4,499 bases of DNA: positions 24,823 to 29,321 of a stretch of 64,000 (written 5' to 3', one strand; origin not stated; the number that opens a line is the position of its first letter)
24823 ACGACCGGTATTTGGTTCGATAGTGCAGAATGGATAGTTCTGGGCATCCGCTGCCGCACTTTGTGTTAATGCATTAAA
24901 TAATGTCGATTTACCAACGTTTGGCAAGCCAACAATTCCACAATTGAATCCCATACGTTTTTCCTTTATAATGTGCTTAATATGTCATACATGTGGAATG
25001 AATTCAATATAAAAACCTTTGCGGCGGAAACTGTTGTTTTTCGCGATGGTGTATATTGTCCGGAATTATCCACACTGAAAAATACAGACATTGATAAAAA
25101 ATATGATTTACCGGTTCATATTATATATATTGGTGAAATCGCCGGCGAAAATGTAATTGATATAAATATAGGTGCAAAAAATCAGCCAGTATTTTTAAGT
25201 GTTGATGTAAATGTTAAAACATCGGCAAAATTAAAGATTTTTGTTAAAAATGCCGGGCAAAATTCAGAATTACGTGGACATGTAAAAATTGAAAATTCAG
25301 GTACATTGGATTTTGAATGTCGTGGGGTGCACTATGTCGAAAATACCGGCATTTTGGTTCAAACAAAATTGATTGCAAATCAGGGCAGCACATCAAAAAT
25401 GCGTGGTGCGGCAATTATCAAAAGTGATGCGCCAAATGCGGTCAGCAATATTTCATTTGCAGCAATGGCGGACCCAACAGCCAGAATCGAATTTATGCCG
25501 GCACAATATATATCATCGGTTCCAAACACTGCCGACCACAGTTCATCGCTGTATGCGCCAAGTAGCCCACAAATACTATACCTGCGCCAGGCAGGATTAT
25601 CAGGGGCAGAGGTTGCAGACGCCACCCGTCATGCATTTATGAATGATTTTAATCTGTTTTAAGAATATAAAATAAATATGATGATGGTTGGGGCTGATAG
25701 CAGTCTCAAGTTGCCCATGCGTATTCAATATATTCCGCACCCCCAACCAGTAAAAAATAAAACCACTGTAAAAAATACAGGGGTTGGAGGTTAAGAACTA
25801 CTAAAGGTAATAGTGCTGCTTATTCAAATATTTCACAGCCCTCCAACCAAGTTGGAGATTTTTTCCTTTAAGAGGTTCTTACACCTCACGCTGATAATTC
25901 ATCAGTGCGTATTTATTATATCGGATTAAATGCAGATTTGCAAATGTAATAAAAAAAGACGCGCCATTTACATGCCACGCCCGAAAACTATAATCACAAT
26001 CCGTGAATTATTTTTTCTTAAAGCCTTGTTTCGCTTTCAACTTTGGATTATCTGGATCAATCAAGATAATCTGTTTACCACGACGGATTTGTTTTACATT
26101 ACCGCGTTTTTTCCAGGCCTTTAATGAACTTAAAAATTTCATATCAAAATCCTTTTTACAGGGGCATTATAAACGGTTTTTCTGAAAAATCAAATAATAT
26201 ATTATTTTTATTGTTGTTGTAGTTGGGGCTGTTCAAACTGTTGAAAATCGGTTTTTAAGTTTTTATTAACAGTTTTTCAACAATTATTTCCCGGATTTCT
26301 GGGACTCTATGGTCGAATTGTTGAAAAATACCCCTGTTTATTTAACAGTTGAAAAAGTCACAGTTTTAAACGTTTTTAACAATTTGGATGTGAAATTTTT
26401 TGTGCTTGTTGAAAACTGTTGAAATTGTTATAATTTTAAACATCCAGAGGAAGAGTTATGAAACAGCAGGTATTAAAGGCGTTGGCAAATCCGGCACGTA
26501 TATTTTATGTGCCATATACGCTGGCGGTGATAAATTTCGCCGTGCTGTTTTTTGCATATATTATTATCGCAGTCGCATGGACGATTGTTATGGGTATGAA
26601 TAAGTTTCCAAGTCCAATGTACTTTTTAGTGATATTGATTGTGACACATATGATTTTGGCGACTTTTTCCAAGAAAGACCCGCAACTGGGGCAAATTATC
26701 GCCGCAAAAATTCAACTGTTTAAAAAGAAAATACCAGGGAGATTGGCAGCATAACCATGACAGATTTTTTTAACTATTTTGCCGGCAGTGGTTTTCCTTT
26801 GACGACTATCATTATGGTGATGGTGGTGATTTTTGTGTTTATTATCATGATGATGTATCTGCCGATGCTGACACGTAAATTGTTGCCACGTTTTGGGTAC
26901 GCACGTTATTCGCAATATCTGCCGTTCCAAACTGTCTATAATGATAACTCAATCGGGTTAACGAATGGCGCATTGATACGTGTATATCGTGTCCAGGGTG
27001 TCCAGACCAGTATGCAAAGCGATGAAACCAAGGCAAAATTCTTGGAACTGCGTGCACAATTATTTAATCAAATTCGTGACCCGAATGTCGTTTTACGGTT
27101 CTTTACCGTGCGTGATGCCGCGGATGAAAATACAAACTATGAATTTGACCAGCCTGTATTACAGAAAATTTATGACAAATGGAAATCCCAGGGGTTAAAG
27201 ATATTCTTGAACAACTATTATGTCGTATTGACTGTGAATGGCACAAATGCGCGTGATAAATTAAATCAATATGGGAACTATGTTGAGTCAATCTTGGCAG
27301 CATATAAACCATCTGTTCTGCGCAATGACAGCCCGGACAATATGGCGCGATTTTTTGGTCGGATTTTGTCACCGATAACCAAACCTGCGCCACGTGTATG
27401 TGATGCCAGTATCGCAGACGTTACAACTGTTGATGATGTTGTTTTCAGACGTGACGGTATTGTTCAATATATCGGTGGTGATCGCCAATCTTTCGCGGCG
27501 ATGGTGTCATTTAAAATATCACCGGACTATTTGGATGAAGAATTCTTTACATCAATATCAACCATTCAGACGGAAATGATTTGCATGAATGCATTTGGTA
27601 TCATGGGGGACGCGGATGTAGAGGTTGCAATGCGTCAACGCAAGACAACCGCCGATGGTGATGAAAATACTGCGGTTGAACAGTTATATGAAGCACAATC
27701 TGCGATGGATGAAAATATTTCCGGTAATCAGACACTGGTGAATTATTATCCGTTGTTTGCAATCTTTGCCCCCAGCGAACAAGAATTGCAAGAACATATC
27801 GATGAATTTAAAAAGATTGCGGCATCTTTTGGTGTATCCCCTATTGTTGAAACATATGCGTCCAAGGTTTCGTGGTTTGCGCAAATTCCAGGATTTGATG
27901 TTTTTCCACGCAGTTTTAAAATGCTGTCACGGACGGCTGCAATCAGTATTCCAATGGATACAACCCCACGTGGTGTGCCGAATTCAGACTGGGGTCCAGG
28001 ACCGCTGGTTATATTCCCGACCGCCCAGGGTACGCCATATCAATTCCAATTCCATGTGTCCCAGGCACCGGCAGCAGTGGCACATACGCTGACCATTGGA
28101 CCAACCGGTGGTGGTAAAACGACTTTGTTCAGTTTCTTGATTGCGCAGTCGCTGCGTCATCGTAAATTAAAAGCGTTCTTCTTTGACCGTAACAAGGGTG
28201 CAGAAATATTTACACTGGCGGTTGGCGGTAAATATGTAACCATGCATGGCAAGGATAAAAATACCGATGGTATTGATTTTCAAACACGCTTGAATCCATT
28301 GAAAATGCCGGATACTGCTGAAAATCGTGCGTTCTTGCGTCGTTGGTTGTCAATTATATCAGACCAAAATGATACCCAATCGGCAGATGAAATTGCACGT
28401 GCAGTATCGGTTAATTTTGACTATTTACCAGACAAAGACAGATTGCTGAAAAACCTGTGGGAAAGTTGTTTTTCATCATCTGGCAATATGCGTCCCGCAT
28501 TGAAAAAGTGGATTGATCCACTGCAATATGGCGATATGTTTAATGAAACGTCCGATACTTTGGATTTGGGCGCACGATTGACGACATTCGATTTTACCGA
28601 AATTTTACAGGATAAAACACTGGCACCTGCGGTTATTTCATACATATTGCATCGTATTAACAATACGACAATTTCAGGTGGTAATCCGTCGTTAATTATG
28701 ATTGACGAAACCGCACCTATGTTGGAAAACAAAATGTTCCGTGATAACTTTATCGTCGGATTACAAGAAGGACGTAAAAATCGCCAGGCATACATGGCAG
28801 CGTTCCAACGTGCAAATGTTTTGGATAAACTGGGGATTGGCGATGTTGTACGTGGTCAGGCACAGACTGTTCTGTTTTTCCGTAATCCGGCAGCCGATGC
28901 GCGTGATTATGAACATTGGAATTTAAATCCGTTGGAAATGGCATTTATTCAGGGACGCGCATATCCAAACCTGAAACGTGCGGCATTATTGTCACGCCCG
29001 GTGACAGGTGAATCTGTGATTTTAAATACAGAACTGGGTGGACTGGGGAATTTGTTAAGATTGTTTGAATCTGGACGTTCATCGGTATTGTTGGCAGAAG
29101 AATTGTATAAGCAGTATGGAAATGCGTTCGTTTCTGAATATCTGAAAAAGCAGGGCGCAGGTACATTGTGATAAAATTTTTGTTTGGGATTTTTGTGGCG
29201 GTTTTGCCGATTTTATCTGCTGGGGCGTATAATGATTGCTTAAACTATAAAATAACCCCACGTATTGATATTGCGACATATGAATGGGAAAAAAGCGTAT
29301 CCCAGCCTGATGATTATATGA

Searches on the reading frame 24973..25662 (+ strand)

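Call 65: search_protein_families(library=pfam, max_evalue=0.001, proteins=[window:24973-25662:+])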
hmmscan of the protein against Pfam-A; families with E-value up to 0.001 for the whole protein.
window:24973-25662:+ (229 aa): 1 family
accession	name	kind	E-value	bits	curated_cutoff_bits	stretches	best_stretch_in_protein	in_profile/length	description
PF01458.23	SUFBD_core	-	2.4e-08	34.1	27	1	83-213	92-223/232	SUF system FeS cluster assembly, SufBD core domain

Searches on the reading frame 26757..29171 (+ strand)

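Call 65: search_protein_families(library=pfam, max_evalue=0.001, proteins=[window:26757-29171:+])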
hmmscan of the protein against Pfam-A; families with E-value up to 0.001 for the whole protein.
window:26757-29171:+ (804 aa): 1 family
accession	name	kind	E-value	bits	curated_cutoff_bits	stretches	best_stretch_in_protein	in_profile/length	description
PF03135.19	CagE_TrbE_VirB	-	1.9e-12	48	21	1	213-380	37-198/204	CagE, TrbE, VirB family, component of type IV transporter system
